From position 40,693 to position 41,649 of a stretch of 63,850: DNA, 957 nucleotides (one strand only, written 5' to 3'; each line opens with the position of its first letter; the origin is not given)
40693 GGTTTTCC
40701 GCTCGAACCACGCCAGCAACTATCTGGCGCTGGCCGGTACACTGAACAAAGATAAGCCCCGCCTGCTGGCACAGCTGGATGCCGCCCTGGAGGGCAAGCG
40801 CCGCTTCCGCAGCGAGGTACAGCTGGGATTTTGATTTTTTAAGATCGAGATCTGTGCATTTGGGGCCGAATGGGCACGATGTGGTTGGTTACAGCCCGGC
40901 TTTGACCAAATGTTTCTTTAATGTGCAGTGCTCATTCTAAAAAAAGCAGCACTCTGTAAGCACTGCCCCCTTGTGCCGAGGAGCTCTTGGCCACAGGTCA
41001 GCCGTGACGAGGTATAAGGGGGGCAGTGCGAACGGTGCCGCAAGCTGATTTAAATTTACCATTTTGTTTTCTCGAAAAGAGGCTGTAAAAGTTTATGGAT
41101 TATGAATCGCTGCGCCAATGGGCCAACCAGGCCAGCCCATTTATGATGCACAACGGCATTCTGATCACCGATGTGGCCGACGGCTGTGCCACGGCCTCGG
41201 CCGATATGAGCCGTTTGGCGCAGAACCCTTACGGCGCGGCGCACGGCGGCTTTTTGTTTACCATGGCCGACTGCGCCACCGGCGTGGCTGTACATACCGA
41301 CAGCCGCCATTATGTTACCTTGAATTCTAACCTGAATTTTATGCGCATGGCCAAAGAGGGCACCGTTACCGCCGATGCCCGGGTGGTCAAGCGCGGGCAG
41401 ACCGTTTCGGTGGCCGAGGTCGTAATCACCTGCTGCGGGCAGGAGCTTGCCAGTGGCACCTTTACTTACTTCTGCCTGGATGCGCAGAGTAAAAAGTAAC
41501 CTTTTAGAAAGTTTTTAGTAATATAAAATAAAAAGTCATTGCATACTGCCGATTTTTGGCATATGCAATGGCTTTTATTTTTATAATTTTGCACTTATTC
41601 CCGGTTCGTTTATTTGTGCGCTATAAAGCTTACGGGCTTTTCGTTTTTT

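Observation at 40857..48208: Family of nested-hairpin, TIR-bounded intergenic repeats (MITE-like) with compensatory stem changes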

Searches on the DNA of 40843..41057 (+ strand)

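Call 52: build_rna_model(alignment_id=A6, structure=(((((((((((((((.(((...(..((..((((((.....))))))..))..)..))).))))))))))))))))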
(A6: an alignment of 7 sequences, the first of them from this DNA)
Model R1 built from alignment A6 (7 sequences, 74 columns); structure: as given.
model positions 69; base pairs 26; branch points 0; effective number of sequences 3.31; information 0.815 bits per position. Calibrated on 0.2 Mb of random sequence (short: E-values are rough).
structure used (alignment columns):
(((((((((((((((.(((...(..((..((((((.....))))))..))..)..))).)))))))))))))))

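Call 53: search_with_rna_model(model_id=R1, source=window, filters=off, max_evalue=10, show_alignments=0)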
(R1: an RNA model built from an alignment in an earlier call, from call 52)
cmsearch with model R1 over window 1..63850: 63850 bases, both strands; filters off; matches with E-value up to 10: 56.
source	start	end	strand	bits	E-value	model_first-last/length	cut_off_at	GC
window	46835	46903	-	93.6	1.9e-21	1-69/69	no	0.58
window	47064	47134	+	77.1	3.1e-17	1-69/69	no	0.63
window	40960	41029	+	71.6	7.9e-16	1-69/69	no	0.66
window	40868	40937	-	60.3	6.4e-13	1-69/69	no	0.47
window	46835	46903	+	33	6.2e-06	1-69/69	no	0.58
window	47064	47134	-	27.1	0.0002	1-69/69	no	0.63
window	8195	8228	-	17.4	0.062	1-69/69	no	0.79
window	48113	48179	-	15.9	0.15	1-69/69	no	0.66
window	40960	41029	-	15.3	0.22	1-69/69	no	0.66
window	10270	10301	-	15.2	0.23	1-69/69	no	0.75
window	8195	8228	+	15.1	0.24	1-69/69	no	0.79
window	8716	8755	+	14.4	0.36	1-69/69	no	0.57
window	8716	8755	-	14.1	0.43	1-69/69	no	0.57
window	10270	10301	+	14.1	0.44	1-69/69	no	0.75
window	63759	63794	-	13.9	0.48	1-69/69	no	0.31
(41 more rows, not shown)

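Call 55: search_with_rna_model(model_id=R1, sources=[L011, L012, L013, L014, L015, L016, L017, L018, L019, L020, L021, L022, L023, L024, L025, L026, L027, L028, L029, L030, L031, L032, L033, L034, L035, L036, L037, L038, L039, L040, L041, L042, L043, L044, L045, L046, L047, L048, L049, L050, L051, L052, L053, L054, L055, L056, L057, L058, L059, L060, L061, L062, L063, L064, L065, L066, L067, L068, L069, L070, L071, L072, L073, L074, L075, L076, L077, L078, L079, L080, L081, L082, L083, L084, L085, L086, L087, L088, L089, L090, L092, L093, L094, L095, L096, L097, L098, L099, L100, L101, L102, L103, L104, L105, L106, L107, L108, L109], max_evalue=1)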
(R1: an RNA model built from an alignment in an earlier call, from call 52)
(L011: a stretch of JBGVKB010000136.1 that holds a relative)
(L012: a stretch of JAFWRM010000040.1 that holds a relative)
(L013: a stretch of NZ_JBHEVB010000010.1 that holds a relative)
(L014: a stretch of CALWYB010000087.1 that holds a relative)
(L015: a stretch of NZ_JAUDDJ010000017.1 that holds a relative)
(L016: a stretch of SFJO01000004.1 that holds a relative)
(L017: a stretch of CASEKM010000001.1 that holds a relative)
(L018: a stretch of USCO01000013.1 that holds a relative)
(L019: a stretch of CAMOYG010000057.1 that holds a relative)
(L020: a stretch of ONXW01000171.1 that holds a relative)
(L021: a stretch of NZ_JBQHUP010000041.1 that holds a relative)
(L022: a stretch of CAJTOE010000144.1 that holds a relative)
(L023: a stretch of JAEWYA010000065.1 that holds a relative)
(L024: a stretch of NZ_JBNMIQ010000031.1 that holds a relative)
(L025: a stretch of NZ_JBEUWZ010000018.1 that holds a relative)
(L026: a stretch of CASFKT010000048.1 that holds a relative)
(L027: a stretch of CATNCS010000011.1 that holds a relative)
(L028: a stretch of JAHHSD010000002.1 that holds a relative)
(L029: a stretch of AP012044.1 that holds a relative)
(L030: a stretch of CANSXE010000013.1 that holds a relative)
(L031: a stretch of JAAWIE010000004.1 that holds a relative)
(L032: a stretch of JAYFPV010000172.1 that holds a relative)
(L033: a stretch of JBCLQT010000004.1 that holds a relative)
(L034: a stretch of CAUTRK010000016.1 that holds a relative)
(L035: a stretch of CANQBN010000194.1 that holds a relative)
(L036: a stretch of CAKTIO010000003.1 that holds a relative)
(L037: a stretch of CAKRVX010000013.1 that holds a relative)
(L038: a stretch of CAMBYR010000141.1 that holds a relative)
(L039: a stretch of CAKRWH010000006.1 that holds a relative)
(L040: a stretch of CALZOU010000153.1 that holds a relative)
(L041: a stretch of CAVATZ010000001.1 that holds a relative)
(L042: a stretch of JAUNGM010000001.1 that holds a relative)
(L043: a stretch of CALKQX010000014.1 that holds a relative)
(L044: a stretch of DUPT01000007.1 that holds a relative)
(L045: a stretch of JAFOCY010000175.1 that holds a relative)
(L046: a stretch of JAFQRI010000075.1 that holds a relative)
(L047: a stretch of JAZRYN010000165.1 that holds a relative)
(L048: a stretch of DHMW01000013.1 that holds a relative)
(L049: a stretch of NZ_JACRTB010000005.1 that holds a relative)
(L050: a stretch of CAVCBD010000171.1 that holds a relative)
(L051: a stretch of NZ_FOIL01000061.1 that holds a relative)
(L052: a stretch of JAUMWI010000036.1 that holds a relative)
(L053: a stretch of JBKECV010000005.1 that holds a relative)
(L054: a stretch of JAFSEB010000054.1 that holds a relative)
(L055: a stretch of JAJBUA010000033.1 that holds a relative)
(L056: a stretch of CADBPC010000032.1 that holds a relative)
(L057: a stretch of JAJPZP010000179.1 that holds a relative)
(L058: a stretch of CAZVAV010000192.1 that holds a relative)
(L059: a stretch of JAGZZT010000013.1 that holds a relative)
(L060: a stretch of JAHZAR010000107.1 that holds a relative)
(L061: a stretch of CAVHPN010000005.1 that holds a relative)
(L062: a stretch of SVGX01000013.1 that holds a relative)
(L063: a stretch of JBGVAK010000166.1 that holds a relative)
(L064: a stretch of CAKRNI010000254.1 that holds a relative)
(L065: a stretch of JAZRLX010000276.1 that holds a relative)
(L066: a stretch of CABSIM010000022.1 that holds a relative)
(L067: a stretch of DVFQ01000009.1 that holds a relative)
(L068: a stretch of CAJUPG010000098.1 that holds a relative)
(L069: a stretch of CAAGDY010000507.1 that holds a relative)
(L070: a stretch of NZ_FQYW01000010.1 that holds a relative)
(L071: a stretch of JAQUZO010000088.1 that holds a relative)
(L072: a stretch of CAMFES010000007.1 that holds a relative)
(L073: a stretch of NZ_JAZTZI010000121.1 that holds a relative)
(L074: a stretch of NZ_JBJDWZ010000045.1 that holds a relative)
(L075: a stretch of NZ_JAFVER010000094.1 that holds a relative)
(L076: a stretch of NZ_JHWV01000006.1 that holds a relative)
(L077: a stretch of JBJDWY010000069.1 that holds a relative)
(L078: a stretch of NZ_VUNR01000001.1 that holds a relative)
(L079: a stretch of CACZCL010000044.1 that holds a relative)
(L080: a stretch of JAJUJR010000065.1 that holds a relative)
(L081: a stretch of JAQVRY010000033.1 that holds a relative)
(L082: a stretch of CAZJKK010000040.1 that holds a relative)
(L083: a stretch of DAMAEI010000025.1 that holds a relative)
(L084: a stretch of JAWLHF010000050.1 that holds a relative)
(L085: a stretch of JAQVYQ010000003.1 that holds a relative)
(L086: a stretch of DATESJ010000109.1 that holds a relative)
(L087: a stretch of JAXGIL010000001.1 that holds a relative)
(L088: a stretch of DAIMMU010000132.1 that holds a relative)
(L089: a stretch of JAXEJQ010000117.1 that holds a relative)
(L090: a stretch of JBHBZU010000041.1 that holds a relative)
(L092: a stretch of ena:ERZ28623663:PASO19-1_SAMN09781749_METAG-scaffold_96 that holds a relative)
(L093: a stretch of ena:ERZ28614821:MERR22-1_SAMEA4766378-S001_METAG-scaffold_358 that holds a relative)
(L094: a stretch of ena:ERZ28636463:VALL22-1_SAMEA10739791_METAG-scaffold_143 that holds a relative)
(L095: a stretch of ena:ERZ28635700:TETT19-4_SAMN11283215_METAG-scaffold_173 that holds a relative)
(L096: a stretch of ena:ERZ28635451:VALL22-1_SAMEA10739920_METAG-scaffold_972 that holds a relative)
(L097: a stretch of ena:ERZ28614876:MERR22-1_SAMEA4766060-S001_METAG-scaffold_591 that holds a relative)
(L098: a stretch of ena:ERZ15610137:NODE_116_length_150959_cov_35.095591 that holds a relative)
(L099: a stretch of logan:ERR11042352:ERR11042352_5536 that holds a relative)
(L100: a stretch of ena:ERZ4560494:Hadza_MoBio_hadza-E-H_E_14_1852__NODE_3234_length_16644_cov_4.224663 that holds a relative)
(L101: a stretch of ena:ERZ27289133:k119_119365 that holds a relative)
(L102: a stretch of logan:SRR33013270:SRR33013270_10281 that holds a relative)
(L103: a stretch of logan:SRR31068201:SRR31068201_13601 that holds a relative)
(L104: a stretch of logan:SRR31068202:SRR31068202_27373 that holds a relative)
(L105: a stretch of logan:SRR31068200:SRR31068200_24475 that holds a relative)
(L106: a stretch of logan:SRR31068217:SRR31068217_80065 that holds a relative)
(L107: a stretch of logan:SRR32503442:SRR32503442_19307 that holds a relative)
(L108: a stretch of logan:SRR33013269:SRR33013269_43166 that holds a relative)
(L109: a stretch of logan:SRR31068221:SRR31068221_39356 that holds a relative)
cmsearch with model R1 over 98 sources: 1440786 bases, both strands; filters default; matches with E-value up to 1: 0.
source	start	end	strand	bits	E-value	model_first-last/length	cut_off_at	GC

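Call 56: search_with_rna_model(model_id=R1, sources=[L001, L002, L003, L004, L005, L006, L007, L008, L009, L010, L091], max_evalue=0.1)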
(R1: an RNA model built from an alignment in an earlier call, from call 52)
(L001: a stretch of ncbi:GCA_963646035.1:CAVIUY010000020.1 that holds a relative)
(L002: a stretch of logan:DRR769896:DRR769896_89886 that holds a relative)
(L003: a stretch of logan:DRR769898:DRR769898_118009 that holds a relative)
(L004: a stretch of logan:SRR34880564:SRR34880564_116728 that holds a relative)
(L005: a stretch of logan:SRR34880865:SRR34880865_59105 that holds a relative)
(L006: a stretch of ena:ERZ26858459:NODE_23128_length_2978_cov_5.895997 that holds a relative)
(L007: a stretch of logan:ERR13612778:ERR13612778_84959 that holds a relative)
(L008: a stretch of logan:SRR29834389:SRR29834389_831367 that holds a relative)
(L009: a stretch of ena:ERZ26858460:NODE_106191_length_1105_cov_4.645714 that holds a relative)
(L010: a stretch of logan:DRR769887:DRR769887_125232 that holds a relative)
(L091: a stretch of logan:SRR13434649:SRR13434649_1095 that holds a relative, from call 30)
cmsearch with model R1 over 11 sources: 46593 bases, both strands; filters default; matches with E-value up to 0.1: 23.
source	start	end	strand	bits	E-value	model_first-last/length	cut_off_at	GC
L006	1344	1412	-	94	1.1e-21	1-69/69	no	0.55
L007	94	162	+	85.1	2.1e-19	1-69/69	no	0.55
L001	1253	1321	+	78.9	7.8e-18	1-69/69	no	0.64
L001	7285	7355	+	77.1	2.2e-17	1-69/69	no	0.63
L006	1585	1655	+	77.1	2.2e-17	1-69/69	no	0.63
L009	109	179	+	77.1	2.2e-17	1-69/69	no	0.63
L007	3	72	-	76.3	3.6e-17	1-69/69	no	0.59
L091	2867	2934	+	68.9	2.9e-15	1-69/69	no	0.65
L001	1163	1232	-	62.8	1e-13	1-69/69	no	0.49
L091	2774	2843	-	60.3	4.6e-13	1-69/69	no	0.47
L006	1344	1412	+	33.4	3.6e-06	1-69/69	no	0.55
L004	1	37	+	32.5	6.3e-06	33-69/69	5'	0.62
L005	1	37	+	32.5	6.3e-06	33-69/69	5'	0.62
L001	7285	7355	-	27.1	0.00015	1-69/69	no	0.63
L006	1585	1655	-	27.1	0.00015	1-69/69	no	0.63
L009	109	179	-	27.1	0.00015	1-69/69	no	0.63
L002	1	26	+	23.5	0.0012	44-69/69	5'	0.58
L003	1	26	+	23.5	0.0012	44-69/69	5'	0.58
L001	1253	1321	-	23.3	0.0014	1-69/69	no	0.64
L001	8333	8404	+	22.6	0.0021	1-69/69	no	0.64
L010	1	25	+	22.2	0.0027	45-69/69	5'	0.56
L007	94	162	-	20.5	0.0073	1-69/69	no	0.55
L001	8333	8400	-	19.5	0.013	1-69/69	no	0.66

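Call 71: search_dna_similar(query=window:40843-41057:+, collection=plasmids, mode=distant, max_evalue=0.01, max_rows=10)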
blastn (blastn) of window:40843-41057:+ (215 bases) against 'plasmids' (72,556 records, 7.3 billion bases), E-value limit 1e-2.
No match.

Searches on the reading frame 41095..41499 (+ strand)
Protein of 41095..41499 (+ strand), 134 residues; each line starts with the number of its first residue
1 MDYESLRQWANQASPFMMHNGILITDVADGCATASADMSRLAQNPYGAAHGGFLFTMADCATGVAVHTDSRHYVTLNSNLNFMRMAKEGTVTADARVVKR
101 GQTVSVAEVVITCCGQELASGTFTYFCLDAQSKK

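Call 30: find_encoding_contigs(protein=window:41095-41499:+, flank=3000, max_places=10)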
Protein window:41095-41499:+ (134 aa): 1 contig read that carries it; 1 place shown.
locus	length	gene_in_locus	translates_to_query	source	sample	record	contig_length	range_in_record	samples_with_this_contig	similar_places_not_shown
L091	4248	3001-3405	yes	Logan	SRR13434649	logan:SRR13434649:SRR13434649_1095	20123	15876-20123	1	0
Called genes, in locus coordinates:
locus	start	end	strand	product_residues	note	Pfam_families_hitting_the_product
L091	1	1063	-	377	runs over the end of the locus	PF01888:CbiD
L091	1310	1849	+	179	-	PF00440:TetR_N, PF14278:TetR_C_8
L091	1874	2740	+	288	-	PF04055:Radical_SAM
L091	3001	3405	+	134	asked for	PF14539:DUF4442 (weak), PF13622:4HBT_3 (weak), PF03061:4HBT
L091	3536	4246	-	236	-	?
